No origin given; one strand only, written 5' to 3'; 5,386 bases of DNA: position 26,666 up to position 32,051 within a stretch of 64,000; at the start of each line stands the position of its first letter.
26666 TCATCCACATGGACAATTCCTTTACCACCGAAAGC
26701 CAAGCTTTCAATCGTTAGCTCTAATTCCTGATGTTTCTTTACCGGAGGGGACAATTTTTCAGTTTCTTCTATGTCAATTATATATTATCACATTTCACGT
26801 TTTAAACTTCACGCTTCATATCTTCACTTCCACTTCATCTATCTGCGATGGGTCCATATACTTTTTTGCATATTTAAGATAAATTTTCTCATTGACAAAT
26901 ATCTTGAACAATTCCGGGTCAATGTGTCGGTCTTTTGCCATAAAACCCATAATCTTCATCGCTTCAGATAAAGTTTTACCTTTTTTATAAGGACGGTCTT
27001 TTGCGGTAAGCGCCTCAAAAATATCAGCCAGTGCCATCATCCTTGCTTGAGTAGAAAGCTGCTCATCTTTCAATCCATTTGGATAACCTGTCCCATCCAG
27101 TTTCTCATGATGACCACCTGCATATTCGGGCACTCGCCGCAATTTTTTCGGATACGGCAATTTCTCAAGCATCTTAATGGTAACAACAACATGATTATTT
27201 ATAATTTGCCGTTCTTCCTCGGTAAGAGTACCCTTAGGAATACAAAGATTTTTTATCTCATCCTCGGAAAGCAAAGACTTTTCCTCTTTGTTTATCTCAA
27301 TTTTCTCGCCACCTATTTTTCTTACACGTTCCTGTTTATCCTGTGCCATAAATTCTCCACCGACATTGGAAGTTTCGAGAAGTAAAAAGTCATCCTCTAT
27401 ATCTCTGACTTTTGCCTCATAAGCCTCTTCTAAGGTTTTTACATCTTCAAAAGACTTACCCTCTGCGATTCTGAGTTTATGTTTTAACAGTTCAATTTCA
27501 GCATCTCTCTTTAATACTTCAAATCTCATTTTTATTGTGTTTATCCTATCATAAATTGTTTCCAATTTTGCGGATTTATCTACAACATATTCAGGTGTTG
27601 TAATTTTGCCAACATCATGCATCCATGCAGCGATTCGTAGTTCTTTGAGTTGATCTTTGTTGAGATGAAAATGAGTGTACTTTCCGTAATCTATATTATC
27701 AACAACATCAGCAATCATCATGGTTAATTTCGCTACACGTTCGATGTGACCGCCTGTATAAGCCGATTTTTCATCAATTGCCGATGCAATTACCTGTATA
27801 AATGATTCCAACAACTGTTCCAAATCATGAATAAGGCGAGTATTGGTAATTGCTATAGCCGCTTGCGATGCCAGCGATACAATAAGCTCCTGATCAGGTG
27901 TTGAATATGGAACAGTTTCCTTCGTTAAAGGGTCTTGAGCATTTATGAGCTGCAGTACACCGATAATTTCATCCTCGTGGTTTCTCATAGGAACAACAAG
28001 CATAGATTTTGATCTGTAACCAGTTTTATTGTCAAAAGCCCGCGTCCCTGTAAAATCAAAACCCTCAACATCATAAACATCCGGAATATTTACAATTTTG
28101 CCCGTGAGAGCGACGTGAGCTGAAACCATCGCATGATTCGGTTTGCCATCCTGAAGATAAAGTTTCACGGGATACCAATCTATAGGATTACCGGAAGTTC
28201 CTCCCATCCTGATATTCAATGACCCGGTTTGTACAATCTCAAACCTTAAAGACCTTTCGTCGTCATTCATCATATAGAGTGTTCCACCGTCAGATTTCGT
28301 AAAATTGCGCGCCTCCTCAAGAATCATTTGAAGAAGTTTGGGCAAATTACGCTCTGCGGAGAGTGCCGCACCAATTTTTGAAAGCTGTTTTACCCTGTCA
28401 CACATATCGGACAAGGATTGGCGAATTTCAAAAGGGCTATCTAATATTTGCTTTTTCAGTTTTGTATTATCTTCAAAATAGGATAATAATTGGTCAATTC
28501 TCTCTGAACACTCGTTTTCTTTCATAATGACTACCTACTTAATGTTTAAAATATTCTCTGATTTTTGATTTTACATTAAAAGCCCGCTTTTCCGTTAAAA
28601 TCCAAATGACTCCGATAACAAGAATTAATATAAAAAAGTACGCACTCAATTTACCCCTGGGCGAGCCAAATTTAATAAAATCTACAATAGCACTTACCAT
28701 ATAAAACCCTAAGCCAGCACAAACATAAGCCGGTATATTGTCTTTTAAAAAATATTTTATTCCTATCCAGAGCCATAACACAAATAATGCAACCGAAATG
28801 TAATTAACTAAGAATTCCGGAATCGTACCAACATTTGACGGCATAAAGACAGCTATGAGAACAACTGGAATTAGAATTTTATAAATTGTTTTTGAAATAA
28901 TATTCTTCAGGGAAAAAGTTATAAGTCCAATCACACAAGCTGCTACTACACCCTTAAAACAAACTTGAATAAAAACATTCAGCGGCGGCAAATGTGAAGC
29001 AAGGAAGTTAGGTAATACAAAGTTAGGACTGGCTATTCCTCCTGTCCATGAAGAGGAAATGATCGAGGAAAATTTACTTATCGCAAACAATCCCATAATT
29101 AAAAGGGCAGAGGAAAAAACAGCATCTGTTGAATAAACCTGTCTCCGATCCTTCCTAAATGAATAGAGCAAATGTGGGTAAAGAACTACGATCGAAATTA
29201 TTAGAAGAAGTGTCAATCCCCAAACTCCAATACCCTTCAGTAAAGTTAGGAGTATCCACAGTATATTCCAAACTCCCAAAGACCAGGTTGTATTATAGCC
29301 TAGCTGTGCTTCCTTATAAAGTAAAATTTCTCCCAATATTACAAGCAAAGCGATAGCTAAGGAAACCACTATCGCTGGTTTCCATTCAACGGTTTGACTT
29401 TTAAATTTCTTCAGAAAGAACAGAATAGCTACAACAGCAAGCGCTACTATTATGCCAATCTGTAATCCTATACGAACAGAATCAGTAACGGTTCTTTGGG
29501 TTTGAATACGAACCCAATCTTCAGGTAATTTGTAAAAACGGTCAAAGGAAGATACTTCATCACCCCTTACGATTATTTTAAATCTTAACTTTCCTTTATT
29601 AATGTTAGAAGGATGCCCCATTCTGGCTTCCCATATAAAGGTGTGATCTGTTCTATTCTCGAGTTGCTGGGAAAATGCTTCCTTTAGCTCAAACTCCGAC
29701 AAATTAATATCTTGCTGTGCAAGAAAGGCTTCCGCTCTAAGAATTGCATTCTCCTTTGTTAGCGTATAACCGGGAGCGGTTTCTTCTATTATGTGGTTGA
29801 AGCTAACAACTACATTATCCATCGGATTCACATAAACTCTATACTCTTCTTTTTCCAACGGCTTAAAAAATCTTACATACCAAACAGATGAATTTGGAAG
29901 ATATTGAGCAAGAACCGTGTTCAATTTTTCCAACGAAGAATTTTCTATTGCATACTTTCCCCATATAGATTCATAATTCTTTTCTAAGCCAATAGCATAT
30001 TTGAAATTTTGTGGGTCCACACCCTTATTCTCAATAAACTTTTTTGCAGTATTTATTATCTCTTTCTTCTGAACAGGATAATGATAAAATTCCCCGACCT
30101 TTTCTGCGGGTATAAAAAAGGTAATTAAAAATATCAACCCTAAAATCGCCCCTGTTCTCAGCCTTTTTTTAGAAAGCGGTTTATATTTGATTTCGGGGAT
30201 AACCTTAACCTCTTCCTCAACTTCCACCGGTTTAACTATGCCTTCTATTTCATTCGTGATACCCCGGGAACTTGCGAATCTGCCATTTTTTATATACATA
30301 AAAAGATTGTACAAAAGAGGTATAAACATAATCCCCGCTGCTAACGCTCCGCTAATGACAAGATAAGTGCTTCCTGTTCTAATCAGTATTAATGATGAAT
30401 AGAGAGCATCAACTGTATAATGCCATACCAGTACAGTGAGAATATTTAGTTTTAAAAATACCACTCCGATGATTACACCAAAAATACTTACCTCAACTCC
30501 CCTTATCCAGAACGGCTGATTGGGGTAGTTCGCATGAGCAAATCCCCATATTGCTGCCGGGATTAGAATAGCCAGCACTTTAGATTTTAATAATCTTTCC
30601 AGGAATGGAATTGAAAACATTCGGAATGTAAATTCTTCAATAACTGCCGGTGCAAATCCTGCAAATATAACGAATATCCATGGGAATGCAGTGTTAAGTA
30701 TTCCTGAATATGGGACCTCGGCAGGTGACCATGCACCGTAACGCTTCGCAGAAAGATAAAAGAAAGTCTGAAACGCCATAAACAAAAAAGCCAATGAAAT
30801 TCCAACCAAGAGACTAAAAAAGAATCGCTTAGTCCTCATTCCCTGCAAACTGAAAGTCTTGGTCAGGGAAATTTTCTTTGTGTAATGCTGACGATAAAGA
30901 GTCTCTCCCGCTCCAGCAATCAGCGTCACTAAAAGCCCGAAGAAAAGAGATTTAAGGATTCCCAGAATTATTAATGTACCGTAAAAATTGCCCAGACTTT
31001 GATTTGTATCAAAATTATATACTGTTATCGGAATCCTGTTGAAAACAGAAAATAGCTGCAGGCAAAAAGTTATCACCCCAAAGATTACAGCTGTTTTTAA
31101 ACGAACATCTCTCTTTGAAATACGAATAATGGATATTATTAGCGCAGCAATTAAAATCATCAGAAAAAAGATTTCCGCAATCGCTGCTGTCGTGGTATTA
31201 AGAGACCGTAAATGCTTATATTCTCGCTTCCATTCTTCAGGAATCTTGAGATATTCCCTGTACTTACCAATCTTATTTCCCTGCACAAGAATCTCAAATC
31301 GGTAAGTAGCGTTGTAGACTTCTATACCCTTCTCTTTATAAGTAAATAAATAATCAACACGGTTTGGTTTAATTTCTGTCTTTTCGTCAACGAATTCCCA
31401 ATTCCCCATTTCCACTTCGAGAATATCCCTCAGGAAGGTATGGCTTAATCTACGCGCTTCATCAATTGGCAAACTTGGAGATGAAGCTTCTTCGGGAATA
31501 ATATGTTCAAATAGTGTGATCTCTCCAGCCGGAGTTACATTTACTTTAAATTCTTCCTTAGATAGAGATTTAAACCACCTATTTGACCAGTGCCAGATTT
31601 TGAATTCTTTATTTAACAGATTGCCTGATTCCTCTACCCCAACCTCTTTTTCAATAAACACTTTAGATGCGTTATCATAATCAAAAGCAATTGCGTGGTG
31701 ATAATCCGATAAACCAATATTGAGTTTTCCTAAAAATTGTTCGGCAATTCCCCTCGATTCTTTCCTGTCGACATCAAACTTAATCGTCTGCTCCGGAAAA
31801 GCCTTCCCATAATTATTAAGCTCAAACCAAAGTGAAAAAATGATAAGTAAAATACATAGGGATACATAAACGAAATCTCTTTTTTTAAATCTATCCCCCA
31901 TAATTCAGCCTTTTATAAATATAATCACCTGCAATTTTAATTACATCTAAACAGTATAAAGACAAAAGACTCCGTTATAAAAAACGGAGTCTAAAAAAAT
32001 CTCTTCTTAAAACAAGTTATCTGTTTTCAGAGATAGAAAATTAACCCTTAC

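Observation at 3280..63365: Intergenic space is colonised by a combinatorial 'beads-on-a-string' system of short GC-rich hairpin modules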

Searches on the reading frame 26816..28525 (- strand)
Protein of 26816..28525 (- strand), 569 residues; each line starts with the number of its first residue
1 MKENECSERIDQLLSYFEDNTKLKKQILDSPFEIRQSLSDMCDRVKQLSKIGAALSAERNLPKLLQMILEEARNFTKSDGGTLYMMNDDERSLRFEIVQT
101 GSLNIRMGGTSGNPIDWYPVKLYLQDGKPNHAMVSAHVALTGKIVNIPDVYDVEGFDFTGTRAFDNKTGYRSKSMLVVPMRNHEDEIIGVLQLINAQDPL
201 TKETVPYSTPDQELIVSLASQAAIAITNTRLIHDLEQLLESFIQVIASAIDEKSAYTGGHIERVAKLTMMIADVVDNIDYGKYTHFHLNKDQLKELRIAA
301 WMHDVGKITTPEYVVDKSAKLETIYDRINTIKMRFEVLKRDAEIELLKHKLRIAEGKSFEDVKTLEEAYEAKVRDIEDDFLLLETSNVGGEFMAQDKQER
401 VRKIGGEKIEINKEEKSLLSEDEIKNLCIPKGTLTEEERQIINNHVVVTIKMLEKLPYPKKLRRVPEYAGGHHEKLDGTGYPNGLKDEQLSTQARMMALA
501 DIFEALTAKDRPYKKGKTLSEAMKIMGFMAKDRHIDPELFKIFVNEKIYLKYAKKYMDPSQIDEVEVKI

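Call 67: search_protein_families(library=pfam, proteins=[window:26816-28525:-], max_evalue=0.001)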
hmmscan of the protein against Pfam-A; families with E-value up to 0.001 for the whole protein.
window:26816-28525:- (569 aa): 5 families
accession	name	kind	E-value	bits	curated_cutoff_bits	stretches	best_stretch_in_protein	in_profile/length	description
PF13487.12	HD_5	-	3.6e-44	150.9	27.2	1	422-539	58-170/170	HD domain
PF01590.32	GAF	-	7.7e-15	56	22.4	1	61-226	2-133/133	GAF domain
PF01966.28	HD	-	9.4e-13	48.9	22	2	258-321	2-49/116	HD domain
PF13185.12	GAF_2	-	6.4e-11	43.1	28.6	1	59-226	2-135/136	GAF domain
PF13492.12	GAF_3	-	3.4e-07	31.2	27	1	160-228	69-129/129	GAF domain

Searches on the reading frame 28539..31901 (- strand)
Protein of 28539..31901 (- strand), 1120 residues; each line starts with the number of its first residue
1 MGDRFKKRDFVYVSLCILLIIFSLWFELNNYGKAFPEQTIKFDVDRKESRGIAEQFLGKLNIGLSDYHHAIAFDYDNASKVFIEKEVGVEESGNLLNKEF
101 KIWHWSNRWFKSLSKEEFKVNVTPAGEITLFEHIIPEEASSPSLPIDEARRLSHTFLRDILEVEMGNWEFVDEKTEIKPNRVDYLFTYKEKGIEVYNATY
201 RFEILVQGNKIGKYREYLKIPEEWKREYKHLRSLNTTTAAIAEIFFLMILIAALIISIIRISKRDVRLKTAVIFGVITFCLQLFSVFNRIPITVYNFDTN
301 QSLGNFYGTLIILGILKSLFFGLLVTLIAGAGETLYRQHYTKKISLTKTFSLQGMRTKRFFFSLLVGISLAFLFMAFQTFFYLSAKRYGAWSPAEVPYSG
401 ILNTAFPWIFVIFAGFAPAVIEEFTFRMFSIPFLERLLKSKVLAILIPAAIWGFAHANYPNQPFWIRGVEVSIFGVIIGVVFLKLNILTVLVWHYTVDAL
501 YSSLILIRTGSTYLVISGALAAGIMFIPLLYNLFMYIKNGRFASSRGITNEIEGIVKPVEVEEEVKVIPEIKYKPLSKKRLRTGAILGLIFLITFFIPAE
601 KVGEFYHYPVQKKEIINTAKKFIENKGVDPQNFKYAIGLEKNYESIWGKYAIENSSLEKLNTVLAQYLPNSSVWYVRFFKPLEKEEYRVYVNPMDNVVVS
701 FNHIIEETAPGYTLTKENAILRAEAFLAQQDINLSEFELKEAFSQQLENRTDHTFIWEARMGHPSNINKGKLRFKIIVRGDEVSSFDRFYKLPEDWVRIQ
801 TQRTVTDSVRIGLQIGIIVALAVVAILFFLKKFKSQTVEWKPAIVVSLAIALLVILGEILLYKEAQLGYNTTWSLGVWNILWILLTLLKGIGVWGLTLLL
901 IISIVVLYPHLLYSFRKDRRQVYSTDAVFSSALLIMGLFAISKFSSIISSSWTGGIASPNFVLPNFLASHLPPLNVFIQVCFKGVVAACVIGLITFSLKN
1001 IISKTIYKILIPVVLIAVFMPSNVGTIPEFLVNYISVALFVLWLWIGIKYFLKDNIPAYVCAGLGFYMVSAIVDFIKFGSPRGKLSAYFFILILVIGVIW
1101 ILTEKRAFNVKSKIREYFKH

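Call 10: search_protein_families(library=pfam, proteins=[window:28539-31901:-])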
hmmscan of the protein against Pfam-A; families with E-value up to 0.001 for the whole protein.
window:28539-31901:- (1120 aa): 1 family
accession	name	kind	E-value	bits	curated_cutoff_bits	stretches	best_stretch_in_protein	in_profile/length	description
PF02517.21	Rce1-like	-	3.2e-11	43.8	22.4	1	406-499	3-92/93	Type II CAAX prenyl endopeptidase Rce1-like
